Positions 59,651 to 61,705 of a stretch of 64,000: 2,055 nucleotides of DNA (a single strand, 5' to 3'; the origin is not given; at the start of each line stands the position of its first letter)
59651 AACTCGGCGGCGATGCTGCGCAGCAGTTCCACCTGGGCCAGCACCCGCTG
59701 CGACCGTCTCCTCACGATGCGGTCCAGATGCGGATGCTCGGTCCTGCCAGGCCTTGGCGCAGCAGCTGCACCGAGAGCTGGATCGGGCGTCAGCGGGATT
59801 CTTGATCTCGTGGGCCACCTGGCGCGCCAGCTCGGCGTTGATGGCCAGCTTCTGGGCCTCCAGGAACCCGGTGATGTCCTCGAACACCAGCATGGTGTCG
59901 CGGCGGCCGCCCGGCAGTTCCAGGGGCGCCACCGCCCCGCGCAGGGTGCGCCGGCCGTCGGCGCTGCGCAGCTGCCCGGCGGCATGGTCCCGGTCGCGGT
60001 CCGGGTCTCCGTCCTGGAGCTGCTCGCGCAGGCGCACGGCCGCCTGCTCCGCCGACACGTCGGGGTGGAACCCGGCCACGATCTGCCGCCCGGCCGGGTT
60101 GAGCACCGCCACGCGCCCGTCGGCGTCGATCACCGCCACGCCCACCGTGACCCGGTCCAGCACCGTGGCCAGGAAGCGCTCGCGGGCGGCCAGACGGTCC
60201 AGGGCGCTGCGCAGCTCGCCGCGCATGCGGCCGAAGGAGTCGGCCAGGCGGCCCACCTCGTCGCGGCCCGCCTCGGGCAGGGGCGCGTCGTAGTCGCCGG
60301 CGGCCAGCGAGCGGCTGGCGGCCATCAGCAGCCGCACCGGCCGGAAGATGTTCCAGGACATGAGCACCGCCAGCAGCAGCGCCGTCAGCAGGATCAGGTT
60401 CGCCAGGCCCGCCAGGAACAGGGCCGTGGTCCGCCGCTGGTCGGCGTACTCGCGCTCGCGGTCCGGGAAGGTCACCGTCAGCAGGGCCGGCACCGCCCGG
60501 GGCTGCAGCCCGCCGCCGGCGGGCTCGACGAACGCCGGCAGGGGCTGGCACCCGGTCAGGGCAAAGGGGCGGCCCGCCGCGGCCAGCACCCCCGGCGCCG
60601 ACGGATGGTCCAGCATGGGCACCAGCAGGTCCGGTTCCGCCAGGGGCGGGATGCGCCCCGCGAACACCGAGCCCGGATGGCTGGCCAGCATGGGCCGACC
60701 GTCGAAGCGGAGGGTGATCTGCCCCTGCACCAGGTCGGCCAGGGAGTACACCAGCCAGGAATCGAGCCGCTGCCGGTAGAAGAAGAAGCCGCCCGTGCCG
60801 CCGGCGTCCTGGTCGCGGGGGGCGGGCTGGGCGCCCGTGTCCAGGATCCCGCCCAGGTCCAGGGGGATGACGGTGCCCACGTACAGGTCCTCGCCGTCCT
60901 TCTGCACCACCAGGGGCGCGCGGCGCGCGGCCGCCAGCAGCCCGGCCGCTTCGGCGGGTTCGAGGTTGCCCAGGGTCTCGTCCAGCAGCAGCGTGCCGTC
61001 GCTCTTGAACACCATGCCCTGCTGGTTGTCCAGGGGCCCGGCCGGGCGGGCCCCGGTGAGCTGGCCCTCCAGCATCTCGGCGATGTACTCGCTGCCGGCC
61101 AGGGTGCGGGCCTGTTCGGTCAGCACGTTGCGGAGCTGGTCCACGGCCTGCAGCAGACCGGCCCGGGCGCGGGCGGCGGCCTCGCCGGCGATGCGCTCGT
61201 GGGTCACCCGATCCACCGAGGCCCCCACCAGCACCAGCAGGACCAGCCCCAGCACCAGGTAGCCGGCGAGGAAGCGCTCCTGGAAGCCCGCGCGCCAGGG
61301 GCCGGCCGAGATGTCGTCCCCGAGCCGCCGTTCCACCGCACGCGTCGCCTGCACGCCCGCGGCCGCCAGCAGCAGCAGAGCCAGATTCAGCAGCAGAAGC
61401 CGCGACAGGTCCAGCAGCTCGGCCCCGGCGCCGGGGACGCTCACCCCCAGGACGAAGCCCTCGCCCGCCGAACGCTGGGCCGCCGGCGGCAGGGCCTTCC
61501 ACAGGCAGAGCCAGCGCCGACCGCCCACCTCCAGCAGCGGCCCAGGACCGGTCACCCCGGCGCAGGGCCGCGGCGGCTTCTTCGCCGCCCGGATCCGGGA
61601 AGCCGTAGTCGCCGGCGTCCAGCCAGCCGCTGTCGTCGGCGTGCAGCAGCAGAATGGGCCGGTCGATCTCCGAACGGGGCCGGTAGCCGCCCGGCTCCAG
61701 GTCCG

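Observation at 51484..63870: Translationally coupled five-gene module of unknown function: giant NtrY-like kinase -> DUF4159 -> DUF4175 -> TPR -> GATase1-like protein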

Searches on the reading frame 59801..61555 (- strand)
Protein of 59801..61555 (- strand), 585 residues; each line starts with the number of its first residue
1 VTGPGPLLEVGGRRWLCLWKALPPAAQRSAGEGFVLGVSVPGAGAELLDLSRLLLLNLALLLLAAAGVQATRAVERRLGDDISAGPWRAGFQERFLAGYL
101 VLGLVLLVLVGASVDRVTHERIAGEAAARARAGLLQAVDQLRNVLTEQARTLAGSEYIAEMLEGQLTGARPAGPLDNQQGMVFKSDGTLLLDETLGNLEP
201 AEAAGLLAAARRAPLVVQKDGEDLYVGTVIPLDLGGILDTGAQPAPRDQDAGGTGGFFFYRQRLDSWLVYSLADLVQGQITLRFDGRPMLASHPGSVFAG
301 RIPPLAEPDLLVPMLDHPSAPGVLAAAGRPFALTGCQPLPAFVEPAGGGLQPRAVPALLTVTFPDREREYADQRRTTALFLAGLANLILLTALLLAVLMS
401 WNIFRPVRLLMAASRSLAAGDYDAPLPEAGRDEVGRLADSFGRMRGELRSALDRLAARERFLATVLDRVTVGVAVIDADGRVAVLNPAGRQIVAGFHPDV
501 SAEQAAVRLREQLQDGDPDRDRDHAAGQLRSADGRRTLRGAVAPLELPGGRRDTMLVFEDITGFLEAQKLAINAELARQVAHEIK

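Call 6: search_protein_families(library=pfam, proteins=[window:59801-61555:-], max_evalue=0.01)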
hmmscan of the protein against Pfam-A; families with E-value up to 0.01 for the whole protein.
window:59801-61555:- (585 aa): 3 families
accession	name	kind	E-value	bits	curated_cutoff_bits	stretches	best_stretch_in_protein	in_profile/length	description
PF00672.30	HAMP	-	6.7e-15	55.6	25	1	398-449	1-52/53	HAMP domain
PF19128.5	DUF5811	-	0.00024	21.7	25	0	445-508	6-71/103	Family of unknown function (DUF5811)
PF10414.14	CysG_dimeriser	-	0.0022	18.1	23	1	434-468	2-36/58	Sirohaem synthase dimerisation region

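Call 7: search_protein_families(library=ncbifam, proteins=[window:59801-61555:-], max_evalue=0.01)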
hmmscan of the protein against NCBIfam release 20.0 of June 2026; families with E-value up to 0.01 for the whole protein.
window:59801-61555:- (585 aa): 23 families
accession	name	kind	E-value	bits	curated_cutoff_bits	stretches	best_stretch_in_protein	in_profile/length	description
NF033092.0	HK_WalK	equivalog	4.2e-16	58.6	725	1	367-545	166-345/594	cell wall metabolism sensor histidine kinase WalK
NF040691.1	MtrAB_MtrB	equivalog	4.5e-11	42.4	450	1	376-456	187-265/507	MtrAB system histidine kinase MtrB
NF038263.1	prot_phos_SiaA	equivalog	2e-10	39.9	700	1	380-455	309-386/658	biofilm regulation protein phosphatase SiaA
NF007837.0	PRK10549.1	equivalog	1.3e-09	37.3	603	1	370-476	158-258/466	envelope stress sensor histidine kinase BaeS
NF046044.1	PnpS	equivalog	1.7e-09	37.2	400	1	409-585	4-182/390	two-component system histidine kinase PnpS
NF012163.2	BaeS_SmeS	equivalog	5.1e-09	35.6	500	1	371-478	160-260/457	sensor histidine kinase efflux regulator BaeS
NF045911.1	TCSHisKinNblS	equivalog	2.2e-07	29.6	1000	1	390-513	192-319/621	two-component system sensor histidine kinase NblS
NF058645.1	MCPCtpMPsAe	equivalog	4.2e-07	29.1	900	1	370-470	196-298/558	methyl-accepting chemotaxis protein CtpM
NF008184.0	PRK10935.1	equivalog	4.2e-06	25.7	553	1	370-455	142-229/565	nitrate/nitrite two-component system sensor histidine kinase NarQ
NF047496.1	HK_LIC11548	equivalog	2.4e-05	23.3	750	1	381-461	277-357/589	LIC_11548 family sensor histidine kinase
NF053592.1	HK_near_YfiR_like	equivalog_domain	2.9e-05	23.7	194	1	370-448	142-221/223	sensor histidine kinase, YfiR-like protein-associated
NF008312.0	PRK11100.1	equivalog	3.4e-05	22.9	356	1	385-449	188-251/477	two-component system sensor histidine kinase CreC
NF041210.1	his_kin_PieS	equivalog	0.00016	20.8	850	1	389-459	177-247/474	two component system sensor histidine kinase PieS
NF053781.1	cdiGMPphdstlr2612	equivalog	0.00022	19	1600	1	459-518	14-73/1268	Tlr1612 family c-di-GMP phosphodiesterase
NF033093.1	HK_VicK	exception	0.00025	19.8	680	1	387-492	19-126/448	cell wall metabolism sensor histidine kinase VicK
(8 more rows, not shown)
